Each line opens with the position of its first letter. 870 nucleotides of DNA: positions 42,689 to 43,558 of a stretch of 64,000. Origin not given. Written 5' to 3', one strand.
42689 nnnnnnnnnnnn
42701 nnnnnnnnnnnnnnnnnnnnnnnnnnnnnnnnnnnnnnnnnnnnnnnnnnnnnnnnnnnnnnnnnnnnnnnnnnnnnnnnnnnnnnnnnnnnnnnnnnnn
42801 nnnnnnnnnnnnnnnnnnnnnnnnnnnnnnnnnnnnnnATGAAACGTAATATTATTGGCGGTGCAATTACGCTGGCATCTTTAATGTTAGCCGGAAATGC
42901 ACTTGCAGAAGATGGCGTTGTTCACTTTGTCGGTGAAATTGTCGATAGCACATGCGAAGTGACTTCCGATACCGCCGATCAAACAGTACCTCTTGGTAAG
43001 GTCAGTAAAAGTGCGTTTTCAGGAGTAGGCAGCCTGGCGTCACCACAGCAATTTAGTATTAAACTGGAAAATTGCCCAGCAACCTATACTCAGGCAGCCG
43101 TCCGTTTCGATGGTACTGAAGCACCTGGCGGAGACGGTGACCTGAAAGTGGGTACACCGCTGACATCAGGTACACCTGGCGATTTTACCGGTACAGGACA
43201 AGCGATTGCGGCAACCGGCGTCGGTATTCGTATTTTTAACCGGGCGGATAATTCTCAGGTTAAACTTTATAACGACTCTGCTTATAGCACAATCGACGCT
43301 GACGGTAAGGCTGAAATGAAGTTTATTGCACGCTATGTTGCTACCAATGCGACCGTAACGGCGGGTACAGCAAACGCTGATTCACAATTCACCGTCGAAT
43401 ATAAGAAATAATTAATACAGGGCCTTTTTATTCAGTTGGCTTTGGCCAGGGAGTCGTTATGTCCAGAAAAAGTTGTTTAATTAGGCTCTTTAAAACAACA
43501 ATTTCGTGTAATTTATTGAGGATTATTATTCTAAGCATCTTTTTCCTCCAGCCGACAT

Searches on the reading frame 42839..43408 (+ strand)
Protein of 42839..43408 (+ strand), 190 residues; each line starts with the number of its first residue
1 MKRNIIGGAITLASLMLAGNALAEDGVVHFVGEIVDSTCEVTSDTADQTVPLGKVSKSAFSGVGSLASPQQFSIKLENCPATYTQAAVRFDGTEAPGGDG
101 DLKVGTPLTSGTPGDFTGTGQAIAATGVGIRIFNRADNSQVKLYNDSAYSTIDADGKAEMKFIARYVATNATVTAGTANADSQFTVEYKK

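Call 17: find_related_loci(query=window:42839-43408:+, collection=genome_contigs, flank=1500)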
Query window:42839-43408:+ (190 aa) in genome_contigs; peptide patterns used: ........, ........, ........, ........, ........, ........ (x = any residue, [..] = any of these).
323 stretches matched a pattern; 2 encode a relative of the query (tblastn E <= 1e-3); 2 distinct loci.
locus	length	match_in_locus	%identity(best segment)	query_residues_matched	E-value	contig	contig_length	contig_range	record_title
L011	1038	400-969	93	1-190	9e-132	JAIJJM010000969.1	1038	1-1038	MAG: Collinsella sp. isolate Map_57_008 contig_100_13504, whole genome shotgun sequence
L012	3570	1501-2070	89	1-190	1e-113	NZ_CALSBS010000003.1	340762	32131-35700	Pseudocitrobacter vendiensis strain CPO20170097T, whole genome shotgun sequence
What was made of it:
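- Tried and rejected: A protein-pattern scan of genome_contigs returned only 2 loci (call 17).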

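Call 21: find_homologous_proteins(query=window:42839-43408:+, max_evalue=1e-20)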
Query window:42839-43408:+ (190 aa): 136 proteins with E <= 1e-20 among 565 candidates; the best 120 are listed.
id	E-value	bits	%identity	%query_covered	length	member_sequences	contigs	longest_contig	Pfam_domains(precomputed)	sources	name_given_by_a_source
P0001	1.6e-111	388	86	100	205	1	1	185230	PF00419.27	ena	-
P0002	5.7e-109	380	93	100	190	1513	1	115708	PF00419.27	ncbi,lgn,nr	ncbi:fimbrial protein [Escherichia coli]|nr:fimbrial protein [Escherichia coli]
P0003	3.1e-105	368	90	100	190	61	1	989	PF00419.27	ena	-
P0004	2.9e-103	361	89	98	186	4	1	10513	PF00419.27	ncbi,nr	ncbi:fimbrial protein [Escherichia coli]|nr:fimbrial protein [Escherichia coli]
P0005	3.2e-102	358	89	100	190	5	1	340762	PF00419.27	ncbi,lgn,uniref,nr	ncbi:chaperone-usher fimbrial major subunit [Pseudocitrobacter vendiensis]|uniref:Fimbrial protein n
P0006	7.8e-102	357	93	94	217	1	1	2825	PF00419.27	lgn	-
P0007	1.3e-101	356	93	94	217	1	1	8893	PF00419.27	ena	-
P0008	2.3e-101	355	89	100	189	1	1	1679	PF00419.27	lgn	-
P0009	7.7e-100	350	93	92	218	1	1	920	PF00419.27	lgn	-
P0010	2.5e-99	348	93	92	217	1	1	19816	PF00419.27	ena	-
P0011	3.2e-99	348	92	92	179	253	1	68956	PF00419.27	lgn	-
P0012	6.7e-99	347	89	100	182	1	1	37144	PF00419.27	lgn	-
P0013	1.3e-98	346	84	100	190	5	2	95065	PF00419.27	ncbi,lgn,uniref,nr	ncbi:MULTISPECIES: chaperone-usher fimbrial major subunit [unclassified Pseudocitrobacter]|uniref:ch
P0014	6.3e-96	337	91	89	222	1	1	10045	PF00419.27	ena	-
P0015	4.3e-95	335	85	100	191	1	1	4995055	PF00419.27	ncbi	ncbi:long polar fimbria major subunit LpfA-O113 [Escherichia coli]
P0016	5.6e-95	334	86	100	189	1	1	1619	PF00419.27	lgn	-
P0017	1.4e-90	320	84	100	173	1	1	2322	PF00419.27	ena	-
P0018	3.1e-84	299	74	100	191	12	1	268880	PF00419.27,PF16970.11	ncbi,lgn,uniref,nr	ncbi:chaperone-usher fimbrial major subunit [Escherichia ruysiae]|uniref:chaperone-usher fimbrial ma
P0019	1.4e-82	294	79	100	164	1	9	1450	PF00419.27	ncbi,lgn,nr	ncbi:TPA: fimbrial protein [Shigella flexneri]|nr:fimbrial protein [Shigella flexneri] EHF3726360.1 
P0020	2.7e-82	293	79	100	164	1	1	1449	PF00419.27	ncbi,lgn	ncbi:fimbrial protein [Shigella flexneri]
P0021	1.1e-81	291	79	99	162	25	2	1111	PF00419.27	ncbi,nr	ncbi:TPA: fimbrial protein, partial [Shigella flexneri]|nr:fimbrial protein [Shigella flexneri]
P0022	8.9e-80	285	71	100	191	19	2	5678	PF00419.27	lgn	-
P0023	2.6e-79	283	71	100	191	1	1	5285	PF00419.27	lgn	-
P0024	3.0e-79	283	69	100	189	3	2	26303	PF00419.27,PF16970.11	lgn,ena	-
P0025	6.2e-79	282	78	97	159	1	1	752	PF00419.27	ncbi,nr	ncbi:TPA: fimbrial protein, partial [Shigella flexneri]|nr:fimbrial protein [Shigella flexneri]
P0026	1.3e-78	281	70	100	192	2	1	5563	PF00419.27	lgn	-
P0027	3.0e-78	280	70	100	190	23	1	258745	PF00419.27,PF16970.11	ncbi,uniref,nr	ncbi:chaperone-usher fimbrial major subunit [Enterobacter cloacae complex sp. P24RS]|uniref:chaperon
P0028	4.0e-78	279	70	100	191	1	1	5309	PF00419.27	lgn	-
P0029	1.1e-77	278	70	100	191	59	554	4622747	PF00419.27,PF16970.11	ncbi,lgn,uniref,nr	ncbi:fimbrial protein [Salmonella enterica]|uniref:Fimbrial protein n=2 Tax=Salmonella enterica I Ta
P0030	2.7e-77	277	69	100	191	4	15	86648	PF00419.27,PF16970.11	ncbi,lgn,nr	ncbi:fimbrial protein [Salmonella enterica]|nr:fimbrial protein [Salmonella enterica subsp. enterica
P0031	3.3e-76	273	68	100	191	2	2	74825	PF00419.27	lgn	-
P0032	7.2e-76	272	73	100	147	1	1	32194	PF00419.27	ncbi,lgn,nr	ncbi:fimbrial protein [Escherichia coli]|nr:fimbrial protein [Escherichia coli]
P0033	2.0e-75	271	69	100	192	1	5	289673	PF00419.27,PF16970.11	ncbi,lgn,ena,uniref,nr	ncbi:fimbrial protein [Enterobacter mori]|uniref:chaperone-usher fimbrial major subunit n=1 Tax=Ente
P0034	1.4e-74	268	67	100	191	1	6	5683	PF00419.27,PF16970.11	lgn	-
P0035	1.9e-73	264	65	100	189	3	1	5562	PF00419.27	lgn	-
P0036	1.8e-72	261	65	100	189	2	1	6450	PF00419.27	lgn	-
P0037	2.8e-72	260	67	100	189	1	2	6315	PF00419.27,PF16970.11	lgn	-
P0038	4.8e-72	260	66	100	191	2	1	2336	PF00419.27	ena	-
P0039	1.4e-71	258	65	100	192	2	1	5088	PF00419.27,PF16970.11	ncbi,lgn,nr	ncbi:TPA: fimbrial protein [Salmonella enterica]|nr:fimbrial protein [Salmonella enterica]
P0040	2.4e-71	257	64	100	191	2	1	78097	PF00419.27,PF16970.11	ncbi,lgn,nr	ncbi:fimbrial protein [Salmonella enterica subsp. enterica]|nr:fimbrial protein [Salmonella enterica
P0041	4.4e-71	256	65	100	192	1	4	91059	PF00419.27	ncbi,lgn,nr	ncbi:fimbrial protein [Salmonella enterica subsp. salamae]|nr:fimbrial protein [Salmonella enterica 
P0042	6.4e-71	256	66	100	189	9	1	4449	PF00419.27,PF16970.11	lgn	-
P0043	7.4e-71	256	65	100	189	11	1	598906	PF00419.27,PF16970.11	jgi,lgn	-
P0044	3.5e-70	253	65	100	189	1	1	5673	PF00419.27,PF16970.11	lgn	-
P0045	3.3e-69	250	64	100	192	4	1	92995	PF00419.27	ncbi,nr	ncbi:TPA: fimbrial protein [Enterobacter asburiae]|nr:fimbrial protein [Enterobacter asburiae]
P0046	6.3e-69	249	66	100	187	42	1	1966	PF00419.27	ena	-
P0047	9.9e-69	249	65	100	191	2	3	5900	PF00419.27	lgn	-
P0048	2.2e-68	248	64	100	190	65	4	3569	PF00419.27,PF16970.11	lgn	-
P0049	2.4e-68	248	91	67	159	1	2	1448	PF00419.27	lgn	-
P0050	4.6e-68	247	62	100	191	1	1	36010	PF00419.27,PF16970.11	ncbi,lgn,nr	ncbi:TPA: fimbrial protein [Salmonella enterica]|nr:fimbrial protein [Salmonella enterica]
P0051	8.2e-68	246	63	100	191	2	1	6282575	PF00419.27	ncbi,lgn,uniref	ncbi:chaperone-usher fimbrial major subunit [Klebsiella sp. MISC125]|uniref:chaperone-usher fimbrial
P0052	2.5e-67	244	61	100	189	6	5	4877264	PF00419.27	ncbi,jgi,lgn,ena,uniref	ncbi:chaperone-usher fimbrial major subunit [Superficieibacter sp. BNK-5]|uniref:chaperone-usher fim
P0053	3.3e-67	244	63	100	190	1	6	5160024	PF00419.27,PF16970.11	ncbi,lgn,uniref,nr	ncbi:TPA: fimbrial protein [Kluyvera ascorbata]|uniref:Fimbrial protein n=1 Tax=Kluyvera genomosp. 2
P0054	8.9e-67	242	61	100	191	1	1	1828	PF00419.27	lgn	-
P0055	1.7e-66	242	61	100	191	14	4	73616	PF00419.27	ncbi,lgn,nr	ncbi:fimbrial protein [Salmonella bongori]|nr:fimbrial protein [Salmonella bongori] EDP8659966.1 fim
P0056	4.2e-66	240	62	100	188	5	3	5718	PF00419.27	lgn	-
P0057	3.0e-64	234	57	100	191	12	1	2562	PF00419.27,PF16970.11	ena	-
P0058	3.6e-64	234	93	62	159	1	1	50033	PF00419.27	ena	-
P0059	2.5e-63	231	93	61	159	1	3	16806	PF00419.27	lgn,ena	-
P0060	6.2e-62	227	58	100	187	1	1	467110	PF00419.27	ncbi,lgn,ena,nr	nr:chaperone-usher fimbrial major subunit [uncultured Enterobacter sp.]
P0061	4.0e-61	224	60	100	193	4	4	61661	PF00419.27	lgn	-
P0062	5.2e-61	224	60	100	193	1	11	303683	PF00419.27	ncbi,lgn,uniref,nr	ncbi:chaperone-usher fimbrial major subunit [Enterobacter hormaechei]|uniref:chaperone-usher fimbria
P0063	6.1e-61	223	60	100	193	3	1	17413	PF00419.27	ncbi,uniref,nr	ncbi:chaperone-usher fimbrial major subunit [Enterobacter mori]|uniref:chaperone-usher fimbrial majo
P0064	9.1e-61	223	61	100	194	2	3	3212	PF00419.27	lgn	-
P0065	9.6e-61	223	93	59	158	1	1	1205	PF00419.27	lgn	-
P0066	1.0e-60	223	93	59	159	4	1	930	PF00419.27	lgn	-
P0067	1.0e-60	223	58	100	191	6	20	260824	PF00419.27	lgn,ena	-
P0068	1.1e-60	223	59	100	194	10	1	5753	PF00419.27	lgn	-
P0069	2.1e-60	222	60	100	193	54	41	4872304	PF00419.27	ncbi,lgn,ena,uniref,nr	ncbi:fimbrial protein [Enterobacter quasihormaechei]|uniref:Fimbrial protein n=1 Tax=Enterobacter qu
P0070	2.3e-60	222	59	100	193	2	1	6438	PF00419.27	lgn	-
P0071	2.8e-60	221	58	100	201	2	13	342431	PF00419.27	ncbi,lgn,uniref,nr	ncbi:TPA: fimbrial protein [Salmonella enterica]|uniref:chaperone-usher fimbrial major subunit n=1 T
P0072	3.7e-60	221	59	100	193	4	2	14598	PF00419.27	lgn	-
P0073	6.4e-60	220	60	100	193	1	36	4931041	PF00419.27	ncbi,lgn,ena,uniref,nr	ncbi:chaperone-usher fimbrial major subunit [Enterobacter bugandensis]|uniref:chaperone-usher fimbri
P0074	6.5e-60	220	60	87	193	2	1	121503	PF00419.27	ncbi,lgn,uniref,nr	ncbi:fimbrial protein [Pseudenterobacter timonensis]|uniref:Fimbrial protein n=1 Tax=Pseudenterobact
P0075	6.6e-60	220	60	100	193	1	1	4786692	PF00419.27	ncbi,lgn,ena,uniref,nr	ncbi:fimbrial protein [Enterobacter mori]|uniref:chaperone-usher fimbrial major subunit n=1 Tax=Ente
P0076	6.8e-60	220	60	100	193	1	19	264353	PF00419.27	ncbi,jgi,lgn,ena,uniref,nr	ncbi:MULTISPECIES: chaperone-usher fimbrial major subunit [Enterobacter]|uniref:chaperone-usher fimb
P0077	6.9e-60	220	58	100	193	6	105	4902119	PF00419.27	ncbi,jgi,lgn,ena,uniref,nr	ncbi:chaperone-usher fimbrial major subunit [Enterobacter huaxiensis]|jgi:major type 1 subunit fimbr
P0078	8.2e-60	220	59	100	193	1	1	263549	PF00419.27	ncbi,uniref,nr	ncbi:chaperone-usher fimbrial major subunit [Enterobacter bugandensis]|uniref:chaperone-usher fimbri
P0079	9.3e-60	220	94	58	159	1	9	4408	PF00419.27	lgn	-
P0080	1.1e-59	219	60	100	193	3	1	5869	PF00419.27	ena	-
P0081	1.2e-59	219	95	58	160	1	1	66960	PF00419.27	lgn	-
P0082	1.7e-59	219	93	59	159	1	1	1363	PF00419.27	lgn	-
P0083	2.0e-59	218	92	59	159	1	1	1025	PF00419.27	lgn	-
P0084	2.1e-59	218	59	100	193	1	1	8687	PF00419.27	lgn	-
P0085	2.6e-59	218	59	100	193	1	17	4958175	PF00419.27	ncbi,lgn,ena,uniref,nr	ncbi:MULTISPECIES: chaperone-usher fimbrial major subunit [Enterobacter]|uniref:chaperone-usher fimb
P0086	3.0e-59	218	59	100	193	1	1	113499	PF00419.27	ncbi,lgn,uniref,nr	ncbi:chaperone-usher fimbrial major subunit [Enterobacter roggenkampii]|uniref:chaperone-usher fimbr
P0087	3.1e-59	218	59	100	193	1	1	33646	PF00419.27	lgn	-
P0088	3.9e-59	218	56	100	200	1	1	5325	PF00419.27,PF16970.11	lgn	-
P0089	4.7e-59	217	58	100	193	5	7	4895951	PF00419.27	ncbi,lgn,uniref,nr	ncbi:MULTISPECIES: chaperone-usher fimbrial major subunit [Enterobacter]|uniref:chaperone-usher fimb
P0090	4.8e-59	217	58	100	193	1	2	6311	PF00419.27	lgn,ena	-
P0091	4.8e-59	217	59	100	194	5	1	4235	PF00419.27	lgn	-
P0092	5.6e-59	217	94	58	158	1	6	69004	PF00419.27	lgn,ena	-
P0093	8.0e-59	217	57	100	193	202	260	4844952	PF00419.27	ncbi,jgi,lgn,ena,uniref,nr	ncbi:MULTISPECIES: chaperone-usher fimbrial major subunit [Enterobacter]|uniref:chaperone-usher fimb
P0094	1.2e-58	216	92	59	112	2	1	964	PF00419.27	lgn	-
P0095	1.6e-58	216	93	58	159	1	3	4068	PF00419.27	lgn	-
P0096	1.8e-58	215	55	100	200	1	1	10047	PF00419.27,PF16970.11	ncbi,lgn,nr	ncbi:fimbrial protein [Salmonella enterica]|nr:fimbrial protein [Salmonella enterica]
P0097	1.3e-57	213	91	59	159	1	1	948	PF00419.27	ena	-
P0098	2.4e-57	212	60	100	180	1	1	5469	PF00419.27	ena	-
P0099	1.0e-56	210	55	100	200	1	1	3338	PF00419.27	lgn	-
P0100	1.5e-56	209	55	100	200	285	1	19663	PF00419.27,PF16970.11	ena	-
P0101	1.6e-56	209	59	100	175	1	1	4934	PF00419.27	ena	-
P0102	1.7e-55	206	89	59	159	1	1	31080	PF00419.27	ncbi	-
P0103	2.5e-55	205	94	54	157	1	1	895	PF00419.27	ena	-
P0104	2.6e-55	205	89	59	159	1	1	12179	PF00419.27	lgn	-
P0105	3.4e-55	205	93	54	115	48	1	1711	PF00419.27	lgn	-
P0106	5.6e-55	204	88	59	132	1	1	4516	PF00419.27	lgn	-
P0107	9.8e-55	203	94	54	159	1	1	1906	PF00419.27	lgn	-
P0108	1.5e-54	203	82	38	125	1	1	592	PF00419.27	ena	-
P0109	2.6e-54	202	87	59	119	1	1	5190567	PF00419.27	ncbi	-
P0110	7.3e-53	197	60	89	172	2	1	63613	PF00419.27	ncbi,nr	ncbi:fimbrial protein [Enterobacter bugandensis]|nr:fimbrial protein [Enterobacter bugandensis]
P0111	1.1e-51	193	51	100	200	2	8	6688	PF00419.27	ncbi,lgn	ncbi:MAG: fimbrial protein [Acinetobacter sp.]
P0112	1.4e-49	186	74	71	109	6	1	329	PF00419.27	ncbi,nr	ncbi:TPA: fimbrial protein, partial [Shigella flexneri]|nr:fimbrial protein [Shigella flexneri]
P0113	2.0e-49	186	92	50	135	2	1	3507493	PF00419.27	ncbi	-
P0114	3.3e-48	182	94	50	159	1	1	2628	PF00419.27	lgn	-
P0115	1.9e-44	170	92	47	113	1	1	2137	PF00419.27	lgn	-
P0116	2.2e-44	170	52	100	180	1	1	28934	PF00419.27,PF16970.11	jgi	-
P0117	5.1e-44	168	51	100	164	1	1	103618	PF00419.27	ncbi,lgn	ncbi:fimbrial protein [Enterobacter hormaechei]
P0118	3.1e-43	166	50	100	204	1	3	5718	PF00419.27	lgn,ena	-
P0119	8.1e-42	161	50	100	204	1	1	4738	PF00419.27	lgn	-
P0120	3.7e-41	159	93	44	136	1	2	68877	PF00419.27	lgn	-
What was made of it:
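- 42839..43411 (+): lpfA-O113-type major fimbrial subunit gene (190 aa, with a signal peptide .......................). Pfam PF00419 on homologs (call 21).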

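Call 22: find_encoding_contigs(protein=P0018, flank=800, max_places=1)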
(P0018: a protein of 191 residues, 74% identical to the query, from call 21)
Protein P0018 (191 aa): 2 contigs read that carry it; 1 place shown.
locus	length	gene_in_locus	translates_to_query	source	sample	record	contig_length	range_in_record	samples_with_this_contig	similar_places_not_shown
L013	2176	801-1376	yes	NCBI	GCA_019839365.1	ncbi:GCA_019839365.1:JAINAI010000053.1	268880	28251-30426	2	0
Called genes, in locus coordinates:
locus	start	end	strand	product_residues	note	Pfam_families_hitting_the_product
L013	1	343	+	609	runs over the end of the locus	PF13230:GATase_4 (weak), PF13522:GATase_6, PF13537:GATase_7, PF01380:SIS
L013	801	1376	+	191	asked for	PF00419:Fimbrial, PF16970:FimA (faint)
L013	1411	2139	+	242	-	PF00345:PapD_N, PF02753:PapD_C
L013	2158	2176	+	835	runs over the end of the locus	PF13954:PapC_N, PF00577:Usher, PF13953:PapC_C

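Call 23: find_encoding_contigs(protein=P0029, flank=800, max_places=1)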
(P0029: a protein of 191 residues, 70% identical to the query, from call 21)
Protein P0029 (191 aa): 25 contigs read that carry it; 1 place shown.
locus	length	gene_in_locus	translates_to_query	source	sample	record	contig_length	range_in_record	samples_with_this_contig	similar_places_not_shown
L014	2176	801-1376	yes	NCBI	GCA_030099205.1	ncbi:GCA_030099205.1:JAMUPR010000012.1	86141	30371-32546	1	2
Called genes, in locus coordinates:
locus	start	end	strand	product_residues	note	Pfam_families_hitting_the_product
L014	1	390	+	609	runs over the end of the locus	PF13230:GATase_4 (weak), PF13522:GATase_6, PF13537:GATase_7, PF01380:SIS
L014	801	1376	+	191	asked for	PF00419:Fimbrial, PF16970:FimA (weak)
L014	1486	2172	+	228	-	PF00345:PapD_N, PF02753:PapD_C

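Call 24: find_encoding_contigs(protein=P0027, flank=800, max_places=1)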
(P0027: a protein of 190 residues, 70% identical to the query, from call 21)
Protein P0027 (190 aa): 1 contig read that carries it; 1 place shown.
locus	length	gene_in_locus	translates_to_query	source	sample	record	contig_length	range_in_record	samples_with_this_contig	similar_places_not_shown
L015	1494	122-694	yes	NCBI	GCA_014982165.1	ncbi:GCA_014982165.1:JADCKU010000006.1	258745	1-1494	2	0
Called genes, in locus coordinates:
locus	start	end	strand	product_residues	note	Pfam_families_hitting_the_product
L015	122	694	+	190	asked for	PF00419:Fimbrial, PF16970:FimA (faint)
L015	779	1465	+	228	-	PF00345:PapD_N, PF02753:PapD_C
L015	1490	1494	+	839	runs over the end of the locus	PF13954:PapC_N, PF00577:Usher, PF13953:PapC_C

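Call 25: find_encoding_contigs(protein=P0013, flank=800, max_places=1)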
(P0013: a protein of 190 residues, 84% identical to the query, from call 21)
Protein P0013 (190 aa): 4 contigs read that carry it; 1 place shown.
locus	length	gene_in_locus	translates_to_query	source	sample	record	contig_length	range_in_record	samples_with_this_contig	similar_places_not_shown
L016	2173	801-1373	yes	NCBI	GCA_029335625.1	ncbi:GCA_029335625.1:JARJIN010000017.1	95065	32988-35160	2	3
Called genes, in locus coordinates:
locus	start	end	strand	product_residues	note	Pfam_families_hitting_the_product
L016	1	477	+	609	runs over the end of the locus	PF13230:GATase_4 (faint), PF13522:GATase_6, PF13537:GATase_7, PF01380:SIS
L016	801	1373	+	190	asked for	PF00419:Fimbrial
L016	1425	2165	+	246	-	PF00345:PapD_N, PF02753:PapD_C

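Call 26: find_encoding_contigs(protein=P0033, flank=800, max_places=1)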
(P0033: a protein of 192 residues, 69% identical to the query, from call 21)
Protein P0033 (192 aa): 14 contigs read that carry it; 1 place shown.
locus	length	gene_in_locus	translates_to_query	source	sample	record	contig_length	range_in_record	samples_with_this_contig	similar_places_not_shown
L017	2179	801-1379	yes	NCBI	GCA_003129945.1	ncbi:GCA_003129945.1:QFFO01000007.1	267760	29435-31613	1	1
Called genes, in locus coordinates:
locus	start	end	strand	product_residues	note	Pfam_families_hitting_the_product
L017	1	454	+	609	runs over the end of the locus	PF13230:GATase_4 (faint), PF13522:GATase_6, PF13537:GATase_7, PF01380:SIS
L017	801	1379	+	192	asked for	PF00419:Fimbrial, PF16970:FimA (faint)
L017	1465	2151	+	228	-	PF00345:PapD_N, PF02753:PapD_C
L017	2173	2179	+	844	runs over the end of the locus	PF13954:PapC_N, PF00577:Usher, PF13953:PapC_C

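Call 27: find_encoding_contigs(protein=P0041, flank=800, max_places=1)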
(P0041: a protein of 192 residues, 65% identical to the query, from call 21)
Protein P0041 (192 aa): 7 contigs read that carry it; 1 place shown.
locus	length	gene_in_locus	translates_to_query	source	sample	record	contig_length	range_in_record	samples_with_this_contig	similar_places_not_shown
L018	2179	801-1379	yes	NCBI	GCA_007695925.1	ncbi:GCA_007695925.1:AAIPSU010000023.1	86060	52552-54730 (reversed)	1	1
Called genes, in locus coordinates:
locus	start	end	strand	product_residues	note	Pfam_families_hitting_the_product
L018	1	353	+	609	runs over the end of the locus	PF13230:GATase_4 (faint), PF13522:GATase_6, PF13537:GATase_7, PF01380:SIS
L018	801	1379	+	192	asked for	PF00419:Fimbrial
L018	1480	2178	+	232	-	PF00345:PapD_N, PF02753:PapD_C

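Call 28: find_encoding_contigs(protein=P0051, flank=800, max_places=1)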
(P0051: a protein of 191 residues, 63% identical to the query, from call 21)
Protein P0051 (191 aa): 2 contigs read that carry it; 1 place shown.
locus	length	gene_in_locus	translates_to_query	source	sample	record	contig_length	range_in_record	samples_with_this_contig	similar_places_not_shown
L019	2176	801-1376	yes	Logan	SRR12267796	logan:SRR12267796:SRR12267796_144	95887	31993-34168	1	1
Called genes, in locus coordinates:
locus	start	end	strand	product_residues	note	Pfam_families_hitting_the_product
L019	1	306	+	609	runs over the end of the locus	PF13230:GATase_4 (faint), PF13522:GATase_6, PF13537:GATase_7, PF01380:SIS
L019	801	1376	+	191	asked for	PF00419:Fimbrial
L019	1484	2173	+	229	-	PF00345:PapD_N, PF02753:PapD_C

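Call 29: find_encoding_contigs(protein=P0052, flank=800, max_places=1)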
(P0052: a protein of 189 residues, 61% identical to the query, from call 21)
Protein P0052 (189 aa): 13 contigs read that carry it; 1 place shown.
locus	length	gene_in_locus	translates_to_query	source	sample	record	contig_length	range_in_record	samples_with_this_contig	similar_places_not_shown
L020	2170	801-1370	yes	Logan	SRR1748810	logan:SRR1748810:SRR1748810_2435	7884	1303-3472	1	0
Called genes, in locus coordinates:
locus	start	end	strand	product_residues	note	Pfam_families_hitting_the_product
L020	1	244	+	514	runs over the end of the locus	?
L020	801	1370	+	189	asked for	PF00419:Fimbrial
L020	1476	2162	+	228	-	PF00345:PapD_N, PF02753:PapD_C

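Call 30: find_encoding_contigs(protein=P0053, flank=800, max_places=1)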
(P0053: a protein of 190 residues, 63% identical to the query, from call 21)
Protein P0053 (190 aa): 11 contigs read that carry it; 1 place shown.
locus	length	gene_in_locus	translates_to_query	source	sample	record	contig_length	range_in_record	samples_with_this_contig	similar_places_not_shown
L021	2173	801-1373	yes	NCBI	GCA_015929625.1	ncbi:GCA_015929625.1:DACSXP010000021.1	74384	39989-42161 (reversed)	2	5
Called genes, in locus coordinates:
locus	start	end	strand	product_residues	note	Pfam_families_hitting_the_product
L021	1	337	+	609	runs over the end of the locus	PF13522:GATase_6, PF13537:GATase_7, PF01380:SIS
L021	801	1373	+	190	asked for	PF00419:Fimbrial, PF16970:FimA (faint)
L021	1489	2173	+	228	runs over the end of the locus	PF00345:PapD_N, PF02753:PapD_C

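Call 31: find_encoding_contigs(protein=P0055, flank=800, max_places=1)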
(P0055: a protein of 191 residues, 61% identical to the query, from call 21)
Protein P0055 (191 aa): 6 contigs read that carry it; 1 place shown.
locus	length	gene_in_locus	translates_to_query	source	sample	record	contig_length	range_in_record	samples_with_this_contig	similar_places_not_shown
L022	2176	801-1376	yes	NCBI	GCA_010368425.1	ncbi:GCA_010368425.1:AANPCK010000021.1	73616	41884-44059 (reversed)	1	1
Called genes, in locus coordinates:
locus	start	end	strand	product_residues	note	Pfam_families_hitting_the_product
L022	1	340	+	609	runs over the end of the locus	PF13230:GATase_4 (weak), PF13522:GATase_6, PF13537:GATase_7, PF01380:SIS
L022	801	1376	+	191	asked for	PF00419:Fimbrial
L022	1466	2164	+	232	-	PF00345:PapD_N, PF02753:PapD_C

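Call 32: find_encoding_contigs(protein=P0093, flank=800, max_places=1)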
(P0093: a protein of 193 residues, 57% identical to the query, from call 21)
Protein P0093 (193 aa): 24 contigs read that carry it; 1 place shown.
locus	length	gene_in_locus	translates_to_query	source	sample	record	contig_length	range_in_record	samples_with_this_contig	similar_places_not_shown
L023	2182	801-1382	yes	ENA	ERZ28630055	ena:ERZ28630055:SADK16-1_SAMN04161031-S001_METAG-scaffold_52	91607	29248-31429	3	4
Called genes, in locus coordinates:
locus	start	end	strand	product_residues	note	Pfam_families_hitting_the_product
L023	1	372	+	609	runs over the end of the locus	PF13230:GATase_4 (faint), PF13522:GATase_6, PF13537:GATase_7, PF01380:SIS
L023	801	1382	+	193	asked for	PF00419:Fimbrial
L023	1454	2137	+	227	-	PF00345:PapD_N, PF02753:PapD_C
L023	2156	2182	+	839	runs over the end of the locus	PF13954:PapC_N, PF00577:Usher, PF13953:PapC_C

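Call 33: find_encoding_contigs(protein=P0071, flank=800, max_places=1)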
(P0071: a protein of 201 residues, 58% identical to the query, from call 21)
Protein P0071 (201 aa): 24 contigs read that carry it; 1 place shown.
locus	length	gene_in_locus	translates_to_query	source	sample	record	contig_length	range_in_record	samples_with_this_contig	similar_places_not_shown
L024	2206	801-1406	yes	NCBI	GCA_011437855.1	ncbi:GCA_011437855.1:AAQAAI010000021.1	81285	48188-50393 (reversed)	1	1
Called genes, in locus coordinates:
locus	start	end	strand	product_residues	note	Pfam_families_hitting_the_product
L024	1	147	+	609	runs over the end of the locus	PF13230:GATase_4 (weak), PF13522:GATase_6, PF13537:GATase_7, PF01380:SIS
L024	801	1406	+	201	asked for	PF00419:Fimbrial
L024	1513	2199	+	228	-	PF00345:PapD_N, PF02753:PapD_C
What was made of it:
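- On LPF (lpfA-O113 / lpf2-type) chaperone-usher operon downstream of glmS: Pfam Fimbrial, PapD and Usher domains on the neighbours of orthologs (calls 22-33).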
